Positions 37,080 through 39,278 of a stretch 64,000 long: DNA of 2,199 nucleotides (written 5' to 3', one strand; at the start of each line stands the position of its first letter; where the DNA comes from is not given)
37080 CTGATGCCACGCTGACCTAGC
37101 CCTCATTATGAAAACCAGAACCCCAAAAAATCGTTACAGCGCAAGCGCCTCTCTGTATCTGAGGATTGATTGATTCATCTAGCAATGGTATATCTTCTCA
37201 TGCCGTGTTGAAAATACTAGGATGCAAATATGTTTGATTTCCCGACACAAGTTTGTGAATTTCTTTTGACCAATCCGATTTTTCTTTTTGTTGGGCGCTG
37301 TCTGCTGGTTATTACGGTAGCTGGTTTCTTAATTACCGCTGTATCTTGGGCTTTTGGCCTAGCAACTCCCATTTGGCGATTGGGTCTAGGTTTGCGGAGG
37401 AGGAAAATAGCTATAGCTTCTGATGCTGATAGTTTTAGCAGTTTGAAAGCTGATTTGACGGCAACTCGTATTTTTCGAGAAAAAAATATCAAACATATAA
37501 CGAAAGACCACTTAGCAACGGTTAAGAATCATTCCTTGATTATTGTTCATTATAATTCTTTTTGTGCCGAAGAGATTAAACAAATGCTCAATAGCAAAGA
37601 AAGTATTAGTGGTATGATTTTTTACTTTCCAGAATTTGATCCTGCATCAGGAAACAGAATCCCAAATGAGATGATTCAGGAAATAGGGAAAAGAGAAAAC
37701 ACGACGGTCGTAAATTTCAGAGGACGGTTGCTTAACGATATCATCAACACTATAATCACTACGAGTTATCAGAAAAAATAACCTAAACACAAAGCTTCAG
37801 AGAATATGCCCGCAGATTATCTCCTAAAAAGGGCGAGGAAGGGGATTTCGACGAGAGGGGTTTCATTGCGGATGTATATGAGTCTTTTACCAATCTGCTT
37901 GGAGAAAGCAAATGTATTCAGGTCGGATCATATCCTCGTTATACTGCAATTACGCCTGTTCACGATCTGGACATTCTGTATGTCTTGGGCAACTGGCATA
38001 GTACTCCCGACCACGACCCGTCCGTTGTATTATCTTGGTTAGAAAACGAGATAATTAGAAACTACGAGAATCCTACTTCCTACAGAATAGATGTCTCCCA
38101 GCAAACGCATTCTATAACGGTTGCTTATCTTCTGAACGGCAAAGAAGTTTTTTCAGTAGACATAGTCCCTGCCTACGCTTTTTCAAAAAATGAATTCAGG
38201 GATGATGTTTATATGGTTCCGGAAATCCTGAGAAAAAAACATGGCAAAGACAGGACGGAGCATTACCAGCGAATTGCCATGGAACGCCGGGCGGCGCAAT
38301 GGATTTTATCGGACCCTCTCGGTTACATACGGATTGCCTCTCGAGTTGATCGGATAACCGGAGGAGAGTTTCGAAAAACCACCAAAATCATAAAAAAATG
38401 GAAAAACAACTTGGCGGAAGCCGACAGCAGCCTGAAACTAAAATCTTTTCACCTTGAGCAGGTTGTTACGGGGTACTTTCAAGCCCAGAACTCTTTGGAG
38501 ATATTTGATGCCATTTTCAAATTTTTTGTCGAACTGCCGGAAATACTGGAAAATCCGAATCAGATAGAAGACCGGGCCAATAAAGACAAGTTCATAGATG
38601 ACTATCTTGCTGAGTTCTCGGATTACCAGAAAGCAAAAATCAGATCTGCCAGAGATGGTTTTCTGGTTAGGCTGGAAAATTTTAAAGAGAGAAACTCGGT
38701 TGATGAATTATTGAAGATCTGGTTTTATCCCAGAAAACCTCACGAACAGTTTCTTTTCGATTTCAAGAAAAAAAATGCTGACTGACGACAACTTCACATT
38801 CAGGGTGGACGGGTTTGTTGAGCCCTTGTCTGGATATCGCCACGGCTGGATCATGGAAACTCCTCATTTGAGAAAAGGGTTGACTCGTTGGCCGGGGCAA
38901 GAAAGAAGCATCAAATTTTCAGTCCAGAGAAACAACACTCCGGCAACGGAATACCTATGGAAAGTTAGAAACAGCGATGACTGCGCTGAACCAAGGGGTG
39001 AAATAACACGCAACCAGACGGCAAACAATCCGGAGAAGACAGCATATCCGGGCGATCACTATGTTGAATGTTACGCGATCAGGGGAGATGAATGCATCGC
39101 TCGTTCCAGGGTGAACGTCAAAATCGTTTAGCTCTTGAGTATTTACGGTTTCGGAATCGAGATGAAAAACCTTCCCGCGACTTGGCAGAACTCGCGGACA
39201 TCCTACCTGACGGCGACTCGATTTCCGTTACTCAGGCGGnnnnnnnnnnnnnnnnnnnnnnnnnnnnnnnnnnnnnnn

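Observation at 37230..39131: Non-canonical three-gene CD-NTase operon: 2TM protein, then CD-NTase, then an overlapping 118-aa unknown. Candidate CBASS variant with uncharacterised partner proteins.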

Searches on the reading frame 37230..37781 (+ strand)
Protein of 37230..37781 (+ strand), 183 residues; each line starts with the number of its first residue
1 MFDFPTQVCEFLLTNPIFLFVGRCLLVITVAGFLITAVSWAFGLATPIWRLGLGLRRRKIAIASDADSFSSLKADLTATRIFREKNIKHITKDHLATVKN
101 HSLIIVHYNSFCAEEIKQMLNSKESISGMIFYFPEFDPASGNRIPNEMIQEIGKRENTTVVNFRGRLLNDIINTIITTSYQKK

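Call 5: search_protein_families(library=pfam, max_evalue=1, proteins=[window:37230-37778:+])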
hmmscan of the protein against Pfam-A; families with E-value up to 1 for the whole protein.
seq(183 aa): 0 families

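Call 6: search_protein_families(library=padloc, max_evalue=1, proteins=[window:37230-37778:+])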
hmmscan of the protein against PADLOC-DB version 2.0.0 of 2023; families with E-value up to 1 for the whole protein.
seq(183 aa): 3 families
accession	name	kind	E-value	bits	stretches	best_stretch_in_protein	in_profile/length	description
PDLC00664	Effector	-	9.3e-51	170.3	1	9-183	5-174/174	1TM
PDLC01057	C3a59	-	8.3e-34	115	1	26-182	17-167/167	trans-membrane (TM)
PDLC01158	Mem_04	-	6.4e-07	27.3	2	148-178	178-207/212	"Membrane protein (2TM at N-terminus and a globular domain) in type III operon, could be a CARF domain diverged beyond r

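Call 20: find_homologous_proteins(query=window:37230-37778:+)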
Query window:37230-37778:+ (183 aa): 462 proteins with E <= 0.001 among 570 candidates; the best 120 are listed.
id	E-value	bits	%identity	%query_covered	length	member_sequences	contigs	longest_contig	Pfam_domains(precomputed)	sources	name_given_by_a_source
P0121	5.6e-116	403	99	100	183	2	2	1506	-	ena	-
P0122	5.9e-101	354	88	100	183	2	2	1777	-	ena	-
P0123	1.4e-97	343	83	100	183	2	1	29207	-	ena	-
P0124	9.0e-94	330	80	100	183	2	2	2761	-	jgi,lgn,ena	-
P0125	3.4e-93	329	79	100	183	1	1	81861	-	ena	-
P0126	1.5e-90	320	79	100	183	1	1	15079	-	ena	-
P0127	1.6e-90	320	80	100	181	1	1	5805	-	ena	-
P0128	2.0e-84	300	75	100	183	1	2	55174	-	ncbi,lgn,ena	-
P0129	4.8e-84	299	75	100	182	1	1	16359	-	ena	-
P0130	1.5e-79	284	70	100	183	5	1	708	-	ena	-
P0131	7.4e-63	230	61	97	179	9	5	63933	-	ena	-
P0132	1.5e-60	222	59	92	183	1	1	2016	-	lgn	-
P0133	5.9e-58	214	56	92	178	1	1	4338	-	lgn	-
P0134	6.9e-58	214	55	95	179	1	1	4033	-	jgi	jgi:hypothetical protein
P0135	3.6e-57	211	54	97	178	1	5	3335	-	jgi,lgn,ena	-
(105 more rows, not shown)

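Call 30: predict_structure(alignment_id=A2)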
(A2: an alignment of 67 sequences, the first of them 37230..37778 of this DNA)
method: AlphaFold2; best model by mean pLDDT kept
length: 183 residues; sequences in the alignment: 67
mean_pLDDT: 80.6   pTM: 0.64
mean pLDDT of the five models: 80.6, 79.9, 79.4, 79.4, 77.0
residues with pLDDT >= 90: 29; 70-90: 122; 50-70: 30; < 50: 2
segments of 3 or more residues with pLDDT < 50: none
pLDDT, mean of each block of 10 residues (from residue 1): 77 82 91 84 66 67 90 84 86 86 88 91 86 83 86 85 64 67 47
secondary structure, 60 per line:
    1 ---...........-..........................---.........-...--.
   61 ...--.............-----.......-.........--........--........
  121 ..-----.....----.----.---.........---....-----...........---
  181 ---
elements in order: H4-14 H16-41 H45-53 E60-63 H66-78 E87-90 H92-100 E103-107 H113-122 E128-132 H146-154 E158-161 H167-177

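Call 39: search_solved_structures(query=A2, max_evalue=1)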
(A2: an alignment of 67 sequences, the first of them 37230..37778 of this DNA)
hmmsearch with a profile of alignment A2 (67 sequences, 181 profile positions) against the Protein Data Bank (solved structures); distinct sequences matched with E-value up to 1: 5.
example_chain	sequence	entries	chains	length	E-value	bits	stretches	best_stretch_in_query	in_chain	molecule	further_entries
5l8s_A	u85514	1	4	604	0.15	15.2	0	99-163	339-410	Amino acyl peptidase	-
6gos_1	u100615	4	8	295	0.44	13.6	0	54-133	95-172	Microcin B17-processing protein McbB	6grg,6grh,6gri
1up4_A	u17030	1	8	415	0.66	13.1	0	138-179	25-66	6-PHOSPHO-BETA-GLUCOSIDASE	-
1up6_A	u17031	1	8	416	0.67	13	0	138-179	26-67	6-PHOSPHO-BETA-GLUCOSIDASE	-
1up7_A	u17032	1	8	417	0.67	13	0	138-179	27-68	6-PHOSPHO-BETA-GLUCOSIDASE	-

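Call 44: fold_search(model_id=the predicted structure, library=pdb)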
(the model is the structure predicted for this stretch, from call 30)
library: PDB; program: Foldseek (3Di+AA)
matches with E <= 10: 1674; with E <= 0.001: 0
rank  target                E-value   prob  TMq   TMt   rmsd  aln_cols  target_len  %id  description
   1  5zkp                  1.1e-03  0.99  0.37  0.19  11.7       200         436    8  Crystal structure of the human platelet-activating factor receptor in complex with SR 27417 (released 2018-06-20)
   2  8rpt_A                1.3e-03  1.00  0.41  0.53   4.8       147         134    7  Crystal structure of human DNPH1 mutant- D80A (released 2024-11-20)
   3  8os9_D                1.8e-03  1.00  0.43  0.63   4.1       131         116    8  Structure of Homo sapiens 2'-deoxynucleoside 5'-phosphate N-hydrolase 1 (DNPH1) (released 2023-08-30)
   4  4n0p_D                3.6e-03  1.00  0.43  0.56   4.8       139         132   12  Crystal structure of a pilus assembly protein CpaE (CC_2943) from Caulobacter crescentus CB15 at 1.75 A resolution (PS (released 2013-11-27)
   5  4kxn_B                4.4e-03  1.00  0.42  0.56   4.5       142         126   10  Crystal structure of DNPH1 (RCL) with kinetine riboside monophosphate (released 2014-02-05)
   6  8osc_B                4.4e-03  1.00  0.41  0.55   4.6       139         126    9  Structure of Homo sapiens 2'-deoxynucleoside 5'-phosphate N-hydrolase 1 (DNPH1) bound to deoxyuridine 5'- monophosphat (released 2023-08-30)
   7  9i57_A                4.4e-03  1.00  0.42  0.51   5.0       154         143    9  Crystal structure of DNPH1 bound by compound 39. (released 2025-11-12)
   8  9rpo_A                4.9e-03  0.99  0.40  0.55   5.0       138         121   10  Crystal structure of DNPH1 bound by compound 3 (released 2025-12-24)
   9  9ia6_B                4.9e-03  0.99  0.39  0.50   5.2       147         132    9  Crystal structure of DNPH1 bound by compound 3. (released 2025-11-12)
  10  3hly_A                5.3e-03  0.99  0.38  0.46   5.6       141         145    8  Crystal Structure of the Flavodoxin-like domain from Synechococcus sp Q5MZP6_SYNP6 protein. Northeast Structural Genom (released 2009-06-09)
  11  7e1h_B                5.6e-03  1.00  0.43  0.62   4.2       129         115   11  crystal structure of RD-BEF (released 2022-02-09)
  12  4n0p_C                5.6e-03  0.99  0.38  0.49   4.7       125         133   13  Crystal structure of a pilus assembly protein CpaE (CC_2943) from Caulobacter crescentus CB15 at 1.75 A resolution (PS (released 2013-11-27)
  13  8dit_A                6.0e-03  0.99  0.35  0.13   5.1       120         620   12  Cryo-EM structure of a HOPS core complex containing Vps33, Vps16, and Vps18 (released 2022-08-31)
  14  4zgs_B                6.0e-03  0.97  0.38  0.23  17.7       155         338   12  Identification of the pyruvate reductase of Chlamydomonas reinhardtii (released 2015-12-02)
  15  4n0p_G                6.3e-03  1.00  0.45  0.58   4.6       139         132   13  Crystal structure of a pilus assembly protein CpaE (CC_2943) from Caulobacter crescentus CB15 at 1.75 A resolution (PS (released 2013-11-27)
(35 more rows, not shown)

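Call 50: find_encoding_contigs(protein=window:37230-37781:+, flank=3000, max_places=4)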
Protein window:37230-37781:+ (183 aa): no gene with exactly this product is on record in the collection.

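Call 55: search_protein_families(library=ncbifam, max_evalue=0.01, proteins=[window:37230-37778:+])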
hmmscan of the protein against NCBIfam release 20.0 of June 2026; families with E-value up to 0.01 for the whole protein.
window:37230-37778:+ (183 aa): 0 families

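Call 71: search_dna_similar(query=window:37230-37778:+, collection=plasmids, mode=protein, max_rows=10)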
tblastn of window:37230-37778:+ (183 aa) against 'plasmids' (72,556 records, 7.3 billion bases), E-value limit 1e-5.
Records with a match: 2; places in all: 2; records where one place covers at least 80% of the query: 1.
Best place of each record, by identity: <60% 2.
By first word of the organism name: Gloeothece 2.
By predicted mobility (MOB-suite, as given by PLSDB): non-mobilizable 1; conjugative 1.
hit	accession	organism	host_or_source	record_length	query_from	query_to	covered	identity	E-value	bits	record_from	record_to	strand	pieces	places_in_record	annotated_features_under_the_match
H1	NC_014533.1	Gloeothece verrucosa PCC 7822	fresh water in rice field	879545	23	182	87%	34.5%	2e-7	57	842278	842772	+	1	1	hypothetical protein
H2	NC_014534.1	Gloeothece verrucosa PCC 7822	fresh water in rice field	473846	40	182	78%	35.4%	3e-8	59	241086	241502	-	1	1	hypothetical protein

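Call 72: get_annotated_region(hit=H1, flank=5000)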
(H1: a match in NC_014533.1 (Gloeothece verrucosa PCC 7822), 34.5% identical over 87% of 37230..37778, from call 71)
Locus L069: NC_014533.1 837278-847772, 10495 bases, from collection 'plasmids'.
description: Gloeothece verrucosa PCC 7822 plasmid Cy782201, complete sequence
organism: Gloeothece verrucosa PCC 7822 (NCBI taxid 497965)
taxonomy: Bacteria; Cyanobacteriota; Cyanophyceae; Chroococcales; Aphanothecaceae; Gloeothece; Gloeothece verrucosa; Gloeothece verrucosa PCC 7822
host: -; source: fresh water in rice field; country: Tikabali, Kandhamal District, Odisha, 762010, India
typing (MOB-suite, as given by PLSDB): non-mobilizable; mating-pair formation MPF_T
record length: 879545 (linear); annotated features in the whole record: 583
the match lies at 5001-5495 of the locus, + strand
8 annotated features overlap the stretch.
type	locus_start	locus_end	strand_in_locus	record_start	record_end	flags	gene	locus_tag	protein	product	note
CDS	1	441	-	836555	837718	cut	-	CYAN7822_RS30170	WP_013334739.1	type III-B CRISPR module-associated Cmr3 family protein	-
CDS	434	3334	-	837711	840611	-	cas10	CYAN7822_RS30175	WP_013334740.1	type III-B CRISPR-associated protein Cas10/Cmr2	GO:0043571 - maintenance of CRISPR repeat elements [Evidence IEA]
CDS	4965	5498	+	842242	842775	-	-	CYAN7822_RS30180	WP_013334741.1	hypothetical protein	-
CDS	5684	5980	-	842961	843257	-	-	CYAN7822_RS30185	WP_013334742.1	hypothetical protein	-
CDS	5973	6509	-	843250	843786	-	-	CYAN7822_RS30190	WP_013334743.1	hypothetical protein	-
CDS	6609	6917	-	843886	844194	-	-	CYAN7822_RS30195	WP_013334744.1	hypothetical protein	-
CDS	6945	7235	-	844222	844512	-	cas2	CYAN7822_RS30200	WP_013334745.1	CRISPR-associated endonuclease Cas2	GO:0043571 - maintenance of CRISPR repeat elements [Evidence IEA]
CDS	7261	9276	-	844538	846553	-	cas1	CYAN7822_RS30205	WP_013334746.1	CRISPR-associated endonuclease Cas1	GO:0043571 - maintenance of CRISPR repeat elements [Evidence IEA]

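Call 73: get_annotated_region(hit=H2, flank=5000)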
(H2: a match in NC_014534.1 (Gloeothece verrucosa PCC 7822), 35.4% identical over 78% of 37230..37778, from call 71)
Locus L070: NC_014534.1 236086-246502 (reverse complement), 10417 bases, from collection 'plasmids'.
description: Gloeothece verrucosa PCC 7822 plasmid Cy782202, complete sequence
organism: Gloeothece verrucosa PCC 7822 (NCBI taxid 497965)
taxonomy: Bacteria; Cyanobacteriota; Cyanophyceae; Chroococcales; Aphanothecaceae; Gloeothece; Gloeothece verrucosa; Gloeothece verrucosa PCC 7822
host: -; source: fresh water in rice field; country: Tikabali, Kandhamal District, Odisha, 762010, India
typing (MOB-suite, as given by PLSDB): conjugative; relaxase MOBF; mating-pair formation MPF_T
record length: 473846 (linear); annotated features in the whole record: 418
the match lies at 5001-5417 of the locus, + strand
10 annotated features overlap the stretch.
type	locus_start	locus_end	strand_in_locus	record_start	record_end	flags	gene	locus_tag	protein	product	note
CDS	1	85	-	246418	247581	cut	-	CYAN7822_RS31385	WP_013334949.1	type III-B CRISPR module-associated Cmr3 family protein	-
CDS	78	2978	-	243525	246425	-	cas10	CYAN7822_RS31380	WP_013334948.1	type III-B CRISPR-associated protein Cas10/Cmr2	GO:0043571 - maintenance of CRISPR repeat elements [Evidence IEA]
CDS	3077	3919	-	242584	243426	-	-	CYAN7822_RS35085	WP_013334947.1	toll/interleukin-1 receptor domain-containing protein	GO:0007165 - signal transduction [Evidence IEA]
CDS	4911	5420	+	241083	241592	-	-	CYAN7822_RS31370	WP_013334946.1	hypothetical protein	-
CDS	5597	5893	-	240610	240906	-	-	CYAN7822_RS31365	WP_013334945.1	hypothetical protein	-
CDS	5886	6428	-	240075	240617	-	-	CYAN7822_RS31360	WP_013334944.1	hypothetical protein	-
CDS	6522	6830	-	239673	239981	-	-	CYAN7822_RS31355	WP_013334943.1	hypothetical protein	-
CDS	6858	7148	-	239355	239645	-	cas2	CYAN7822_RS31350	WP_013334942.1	CRISPR-associated endonuclease Cas2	GO:0043571 - maintenance of CRISPR repeat elements [Evidence IEA]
CDS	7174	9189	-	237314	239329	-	cas1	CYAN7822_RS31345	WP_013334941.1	CRISPR-associated endonuclease Cas1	GO:0043571 - maintenance of CRISPR repeat elements [Evidence IEA]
CDS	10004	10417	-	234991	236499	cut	-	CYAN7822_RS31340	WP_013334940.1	tetratricopeptide repeat protein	-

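Call 74: search_protein_families(library=padloc, max_evalue=0.001, proteins=[L069:4965-5495:+, L070:4911-5417:+, L069:5973-6506:-, L069:5684-5977:-, L069:6609-6914:-])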
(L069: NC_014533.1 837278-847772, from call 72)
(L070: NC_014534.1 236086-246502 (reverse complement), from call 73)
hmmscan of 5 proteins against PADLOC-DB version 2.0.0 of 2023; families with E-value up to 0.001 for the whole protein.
L069:4965-5495:+ (177 aa): 2 families
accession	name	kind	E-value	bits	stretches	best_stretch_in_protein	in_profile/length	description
PDLC01057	C3a59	-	2.9e-65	217.4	1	1-177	1-167/167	trans-membrane (TM)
PDLC00664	Effector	-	1.2e-45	153.7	1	11-177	15-173/174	1TM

L070:4911-5417:+ (169 aa): 3 families
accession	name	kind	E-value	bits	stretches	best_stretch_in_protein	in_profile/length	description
PDLC01057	C3a59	-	4e-69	229.9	1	1-169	1-167/167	trans-membrane (TM)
PDLC00664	Effector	-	6.4e-57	190.4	1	8-169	12-173/174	1TM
PDLC01158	Mem_04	-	6.4e-06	24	0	109-164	153-206/212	"Membrane protein (2TM at N-terminus and a globular domain) in type III operon, could be a CARF domain diverged beyond r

L069:5973-6506:- (177 aa): 0 families

L069:5684-5977:- (97 aa): 0 families

L069:6609-6914:- (101 aa): 0 families

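Call 82: search_protein_representatives(alignment_id=A2)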
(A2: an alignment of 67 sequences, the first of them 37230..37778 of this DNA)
Query: 67 sequences, 181 profile positions. Proteins with E-value up to 0.001 (for the whole library): 278; up to 1e-10: 218; up to 1e-30: 46. The best 150 are listed.
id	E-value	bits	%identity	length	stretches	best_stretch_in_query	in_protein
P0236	6.6e-83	293.3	-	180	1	2-181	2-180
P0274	2.7e-66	239.2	-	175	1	11-181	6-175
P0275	7.4e-63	228.0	-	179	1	6-177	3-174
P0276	1.0e-53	198.2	-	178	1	7-181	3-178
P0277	2.6e-49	183.9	-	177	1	14-181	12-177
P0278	2.6e-47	177.4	-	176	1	2-180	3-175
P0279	1.9e-45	171.2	-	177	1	16-180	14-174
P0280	7.5e-44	166.1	-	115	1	66-180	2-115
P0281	5.6e-43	163.2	-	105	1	3-104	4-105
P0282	1.1e-41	159.0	-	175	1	5-179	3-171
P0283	1.2e-41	158.9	-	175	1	3-181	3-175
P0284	5.1e-40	153.6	-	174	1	4-180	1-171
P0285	9.8e-40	152.7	-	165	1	14-176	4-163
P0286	6.2e-39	150.0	-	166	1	12-178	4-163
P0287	4.1e-38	147.4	-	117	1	11-122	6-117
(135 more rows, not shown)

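Call 85: find_encoding_contigs(protein=P0121, flank=3000, max_places=4)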
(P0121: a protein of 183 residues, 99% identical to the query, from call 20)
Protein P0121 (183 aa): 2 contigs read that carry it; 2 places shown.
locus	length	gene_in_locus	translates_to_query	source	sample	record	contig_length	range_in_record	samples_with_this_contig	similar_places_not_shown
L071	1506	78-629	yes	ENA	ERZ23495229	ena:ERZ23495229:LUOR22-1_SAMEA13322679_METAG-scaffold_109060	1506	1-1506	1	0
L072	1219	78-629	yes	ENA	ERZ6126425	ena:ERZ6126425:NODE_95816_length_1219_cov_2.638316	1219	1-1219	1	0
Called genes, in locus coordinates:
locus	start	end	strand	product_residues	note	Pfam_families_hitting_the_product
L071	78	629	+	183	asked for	-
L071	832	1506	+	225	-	?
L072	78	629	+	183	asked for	-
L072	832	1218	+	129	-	?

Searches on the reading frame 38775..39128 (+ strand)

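Call 5: search_protein_families(library=pfam, max_evalue=1, proteins=[window:38775-39128:+])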
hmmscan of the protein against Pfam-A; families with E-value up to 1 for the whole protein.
seq(118 aa): 1 family
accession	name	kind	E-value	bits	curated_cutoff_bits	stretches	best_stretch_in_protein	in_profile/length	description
PF18134.7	AGS_C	-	2.4e-15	57.1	26.7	1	42-117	47-128/129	Adenylyl/Guanylyl and SMODS C-terminal sensor domain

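Call 6: search_protein_families(library=padloc, max_evalue=1, proteins=[window:38775-39128:+])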
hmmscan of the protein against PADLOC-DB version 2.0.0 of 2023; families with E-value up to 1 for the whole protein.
seq(118 aa): 8 families
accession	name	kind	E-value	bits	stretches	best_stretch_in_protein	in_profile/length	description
PDLC00785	Cyclase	-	4.9e-38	129.5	1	2-117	330-441/443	oligonucleotide-cyclase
PDLC00796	Cyclase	-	9.7e-19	66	1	41-117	347-429/432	oligonucleotide-cyclase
PDLC00793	Cyclase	-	3.7e-15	54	1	42-117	377-460/462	oligonucleotide-cyclase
PDLC00778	Cyclase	-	5.7e-15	53.1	1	43-117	374-453/455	oligonucleotide-cyclase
PDLC00770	Cyclase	-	5.4e-11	40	1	43-113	425-503/509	oligonucleotide-cyclase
PDLC00824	Cyclase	-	3.5e-07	27.4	1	43-117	365-445/466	oligonucleotide-cyclase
PDLC00799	Cyclase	-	2e-06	24.7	1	43-117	363-442/449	oligonucleotide-cyclase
PDLC00761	PycC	-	0.02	11.8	1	46-105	356-425/438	Pycsar cyclase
